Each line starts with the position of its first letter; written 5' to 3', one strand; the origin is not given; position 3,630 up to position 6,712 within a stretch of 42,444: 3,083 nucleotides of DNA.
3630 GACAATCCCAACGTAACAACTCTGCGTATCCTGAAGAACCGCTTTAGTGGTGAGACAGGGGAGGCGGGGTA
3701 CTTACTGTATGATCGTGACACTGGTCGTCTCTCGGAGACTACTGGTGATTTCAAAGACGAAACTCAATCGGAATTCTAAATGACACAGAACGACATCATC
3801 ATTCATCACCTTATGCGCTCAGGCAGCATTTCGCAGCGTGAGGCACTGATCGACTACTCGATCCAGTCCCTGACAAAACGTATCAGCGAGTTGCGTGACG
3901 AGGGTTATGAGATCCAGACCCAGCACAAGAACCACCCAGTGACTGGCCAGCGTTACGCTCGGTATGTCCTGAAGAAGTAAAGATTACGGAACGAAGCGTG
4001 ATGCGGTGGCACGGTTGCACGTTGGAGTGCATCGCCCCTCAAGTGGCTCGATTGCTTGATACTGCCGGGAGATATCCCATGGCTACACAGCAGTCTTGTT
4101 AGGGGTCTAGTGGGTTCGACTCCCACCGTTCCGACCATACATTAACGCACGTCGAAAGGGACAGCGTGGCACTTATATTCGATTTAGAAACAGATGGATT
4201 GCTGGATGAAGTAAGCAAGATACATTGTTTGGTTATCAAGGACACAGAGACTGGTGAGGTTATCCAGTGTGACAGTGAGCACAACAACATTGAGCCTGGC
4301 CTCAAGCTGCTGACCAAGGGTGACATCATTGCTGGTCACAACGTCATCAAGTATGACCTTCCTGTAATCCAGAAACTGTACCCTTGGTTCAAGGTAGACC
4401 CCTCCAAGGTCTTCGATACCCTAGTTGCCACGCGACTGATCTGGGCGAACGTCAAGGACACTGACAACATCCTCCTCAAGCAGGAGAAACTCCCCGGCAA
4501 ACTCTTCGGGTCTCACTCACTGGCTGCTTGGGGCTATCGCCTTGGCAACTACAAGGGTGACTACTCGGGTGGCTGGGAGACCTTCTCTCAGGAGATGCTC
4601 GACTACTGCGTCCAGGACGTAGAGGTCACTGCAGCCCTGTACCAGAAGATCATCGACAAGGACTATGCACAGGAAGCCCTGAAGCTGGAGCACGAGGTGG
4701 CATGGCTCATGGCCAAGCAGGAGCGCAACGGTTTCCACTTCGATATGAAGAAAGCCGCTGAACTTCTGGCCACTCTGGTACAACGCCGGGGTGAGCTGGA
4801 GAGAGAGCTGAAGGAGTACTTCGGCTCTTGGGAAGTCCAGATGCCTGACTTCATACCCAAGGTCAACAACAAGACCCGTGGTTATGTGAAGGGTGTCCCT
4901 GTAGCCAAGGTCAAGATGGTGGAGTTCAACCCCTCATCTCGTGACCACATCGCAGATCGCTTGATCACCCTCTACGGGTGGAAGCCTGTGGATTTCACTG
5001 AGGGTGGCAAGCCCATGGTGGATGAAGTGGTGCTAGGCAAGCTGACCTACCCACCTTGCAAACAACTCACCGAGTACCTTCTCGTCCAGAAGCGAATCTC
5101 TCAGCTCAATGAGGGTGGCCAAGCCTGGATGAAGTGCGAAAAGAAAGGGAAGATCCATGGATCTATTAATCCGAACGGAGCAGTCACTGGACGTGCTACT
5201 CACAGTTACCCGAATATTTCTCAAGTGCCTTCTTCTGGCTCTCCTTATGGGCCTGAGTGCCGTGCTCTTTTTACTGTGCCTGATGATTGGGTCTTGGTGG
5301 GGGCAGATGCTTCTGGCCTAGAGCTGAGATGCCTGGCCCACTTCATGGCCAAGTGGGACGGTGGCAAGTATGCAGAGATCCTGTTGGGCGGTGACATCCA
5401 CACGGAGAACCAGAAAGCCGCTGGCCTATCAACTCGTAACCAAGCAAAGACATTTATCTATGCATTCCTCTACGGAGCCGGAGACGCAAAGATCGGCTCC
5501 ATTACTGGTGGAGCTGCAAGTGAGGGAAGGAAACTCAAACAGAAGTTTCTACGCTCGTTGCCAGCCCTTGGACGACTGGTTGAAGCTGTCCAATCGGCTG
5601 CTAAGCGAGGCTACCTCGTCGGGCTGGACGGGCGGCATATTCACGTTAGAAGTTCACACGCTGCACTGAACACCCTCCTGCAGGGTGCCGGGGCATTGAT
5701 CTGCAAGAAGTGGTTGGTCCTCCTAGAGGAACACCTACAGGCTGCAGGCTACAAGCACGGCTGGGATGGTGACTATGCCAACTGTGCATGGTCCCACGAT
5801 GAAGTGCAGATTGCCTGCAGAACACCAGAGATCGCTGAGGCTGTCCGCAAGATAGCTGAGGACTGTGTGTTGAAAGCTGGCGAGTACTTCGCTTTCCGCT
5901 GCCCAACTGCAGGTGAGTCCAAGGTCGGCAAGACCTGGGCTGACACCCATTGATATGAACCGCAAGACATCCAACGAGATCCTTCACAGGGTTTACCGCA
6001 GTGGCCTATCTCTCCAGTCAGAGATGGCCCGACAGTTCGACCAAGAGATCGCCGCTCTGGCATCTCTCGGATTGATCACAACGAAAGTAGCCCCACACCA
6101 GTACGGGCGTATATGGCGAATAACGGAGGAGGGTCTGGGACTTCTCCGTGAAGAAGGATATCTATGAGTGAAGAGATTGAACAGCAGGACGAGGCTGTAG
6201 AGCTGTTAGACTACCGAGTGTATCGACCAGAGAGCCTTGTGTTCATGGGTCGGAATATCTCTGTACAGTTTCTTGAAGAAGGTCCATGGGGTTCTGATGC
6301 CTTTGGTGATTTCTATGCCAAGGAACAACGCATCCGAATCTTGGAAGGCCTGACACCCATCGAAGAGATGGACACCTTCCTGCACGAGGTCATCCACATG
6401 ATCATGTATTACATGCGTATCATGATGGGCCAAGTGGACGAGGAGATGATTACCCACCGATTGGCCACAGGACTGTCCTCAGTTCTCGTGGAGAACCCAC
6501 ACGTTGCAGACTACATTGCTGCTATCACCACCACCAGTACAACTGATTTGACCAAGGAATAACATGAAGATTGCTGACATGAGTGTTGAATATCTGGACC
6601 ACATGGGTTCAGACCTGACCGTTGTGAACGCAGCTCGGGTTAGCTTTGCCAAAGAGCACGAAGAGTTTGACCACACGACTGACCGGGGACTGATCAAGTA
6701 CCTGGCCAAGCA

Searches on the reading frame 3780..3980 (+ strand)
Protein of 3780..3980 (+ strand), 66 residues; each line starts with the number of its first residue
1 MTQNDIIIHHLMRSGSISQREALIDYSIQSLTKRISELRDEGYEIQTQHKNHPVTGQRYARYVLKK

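Call 37: find_encoding_contigs(protein=window:3780-3980:+, flank=1500, max_places=10)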
Protein window:3780-3980:+ (66 aa): 21 contigs read that carry it; 10 places shown.
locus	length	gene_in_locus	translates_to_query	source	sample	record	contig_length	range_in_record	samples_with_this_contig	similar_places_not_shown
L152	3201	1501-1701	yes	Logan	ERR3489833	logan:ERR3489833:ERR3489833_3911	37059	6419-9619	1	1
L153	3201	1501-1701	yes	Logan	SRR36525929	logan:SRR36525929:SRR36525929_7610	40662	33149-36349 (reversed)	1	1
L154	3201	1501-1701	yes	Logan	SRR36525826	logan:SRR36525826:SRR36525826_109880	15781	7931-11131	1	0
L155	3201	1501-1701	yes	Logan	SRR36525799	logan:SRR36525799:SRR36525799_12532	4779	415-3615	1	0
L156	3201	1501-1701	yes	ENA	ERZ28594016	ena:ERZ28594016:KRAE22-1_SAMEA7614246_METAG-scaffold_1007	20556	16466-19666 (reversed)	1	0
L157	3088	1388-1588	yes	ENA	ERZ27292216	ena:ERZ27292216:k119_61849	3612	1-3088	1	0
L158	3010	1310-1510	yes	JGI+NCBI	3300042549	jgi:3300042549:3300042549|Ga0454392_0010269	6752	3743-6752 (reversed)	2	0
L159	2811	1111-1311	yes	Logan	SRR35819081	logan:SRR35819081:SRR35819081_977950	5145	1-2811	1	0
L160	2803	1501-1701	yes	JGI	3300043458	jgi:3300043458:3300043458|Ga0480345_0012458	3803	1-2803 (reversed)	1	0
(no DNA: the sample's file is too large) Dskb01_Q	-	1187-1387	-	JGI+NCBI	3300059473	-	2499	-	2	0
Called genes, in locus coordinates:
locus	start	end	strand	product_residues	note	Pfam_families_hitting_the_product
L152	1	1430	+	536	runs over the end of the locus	PF08273:Zn_Ribbon_Prim (faint), PF21268:Helic-prim_T7_N, PF01751:Toprim (faint), PF13155:Toprim_2, PF13662:Toprim_4 (weak), PF13481:AAA_25 (weak), PF03796:DnaB_C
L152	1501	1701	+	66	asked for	PF14090:HTH_39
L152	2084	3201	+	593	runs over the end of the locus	PF00476:DNA_pol_A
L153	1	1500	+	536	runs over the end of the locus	PF08273:Zn_Ribbon_Prim (faint), PF21268:Helic-prim_T7_N, PF01751:Toprim (faint), PF13155:Toprim_2, PF13662:Toprim_4 (weak), PF13481:AAA_25, PF03796:DnaB_C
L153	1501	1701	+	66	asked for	PF14090:HTH_39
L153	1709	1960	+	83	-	PF13876:Phage_gp49_66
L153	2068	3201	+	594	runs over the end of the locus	PF01612:DNA_pol_A_exo1 (faint), PF00476:DNA_pol_A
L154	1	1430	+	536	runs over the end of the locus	PF08273:Zn_Ribbon_Prim (faint), PF21268:Helic-prim_T7_N, PF01751:Toprim (faint), PF13155:Toprim_2, PF13662:Toprim_4 (weak), PF03796:DnaB_C, PF13481:AAA_25 (weak)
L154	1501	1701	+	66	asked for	PF14090:HTH_39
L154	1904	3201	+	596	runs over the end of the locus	PF01612:DNA_pol_A_exo1 (weak), PF00476:DNA_pol_A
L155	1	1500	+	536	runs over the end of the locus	PF08273:Zn_Ribbon_Prim (faint), PF21268:Helic-prim_T7_N, PF01751:Toprim (faint), PF13155:Toprim_2, PF13662:Toprim_4 (weak), PF13481:AAA_25, PF03796:DnaB_C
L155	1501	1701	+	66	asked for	PF14090:HTH_39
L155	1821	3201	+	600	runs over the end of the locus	PF00476:DNA_pol_A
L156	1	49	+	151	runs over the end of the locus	PF01510:Amidase_2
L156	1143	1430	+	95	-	-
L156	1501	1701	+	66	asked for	PF14090:HTH_39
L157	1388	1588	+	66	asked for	PF14090:HTH_39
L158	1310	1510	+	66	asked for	PF14090:HTH_39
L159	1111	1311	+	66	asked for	PF14090:HTH_39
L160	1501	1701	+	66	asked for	PF14090:HTH_39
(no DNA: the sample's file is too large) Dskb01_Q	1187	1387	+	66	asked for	PF14090:HTH_39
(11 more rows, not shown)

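Call 52: search_protein_families(library=pfam, proteins=[window:3780-3980:+])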
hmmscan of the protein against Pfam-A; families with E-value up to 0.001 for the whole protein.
window:3780-3980:+ (66 aa): 2 families
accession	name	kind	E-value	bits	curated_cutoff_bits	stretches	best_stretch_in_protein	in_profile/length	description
PF14090.12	HTH_39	-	7.3e-17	61.4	21.3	1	2-65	1-68/70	Winged helix-turn-helix domain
PF22324.2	HTH_91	-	0.00037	20.6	27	1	24-65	26-68/77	Winged helix domain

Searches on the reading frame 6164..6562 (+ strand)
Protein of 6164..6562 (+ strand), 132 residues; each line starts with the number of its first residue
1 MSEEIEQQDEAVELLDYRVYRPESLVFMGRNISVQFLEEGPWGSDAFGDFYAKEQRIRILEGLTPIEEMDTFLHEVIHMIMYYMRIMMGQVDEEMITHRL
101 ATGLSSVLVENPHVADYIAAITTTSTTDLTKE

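Call 58: find_encoding_contigs(protein=window:6164-6562:+, flank=3000, max_places=10)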
Protein window:6164-6562:+ (132 aa): 1 contig read that carries it; 1 place shown.
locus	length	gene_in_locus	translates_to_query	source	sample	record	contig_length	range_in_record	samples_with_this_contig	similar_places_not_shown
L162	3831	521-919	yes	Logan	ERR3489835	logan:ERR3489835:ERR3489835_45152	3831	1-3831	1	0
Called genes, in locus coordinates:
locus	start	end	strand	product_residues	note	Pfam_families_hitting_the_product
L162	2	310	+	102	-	?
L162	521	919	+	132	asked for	-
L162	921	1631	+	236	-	PF02511:Thy1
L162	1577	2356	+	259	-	PF02739:5_3_exonuc_N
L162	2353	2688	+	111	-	PF11753:DUF3310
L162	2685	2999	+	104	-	PF03819:MazG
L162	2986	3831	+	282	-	?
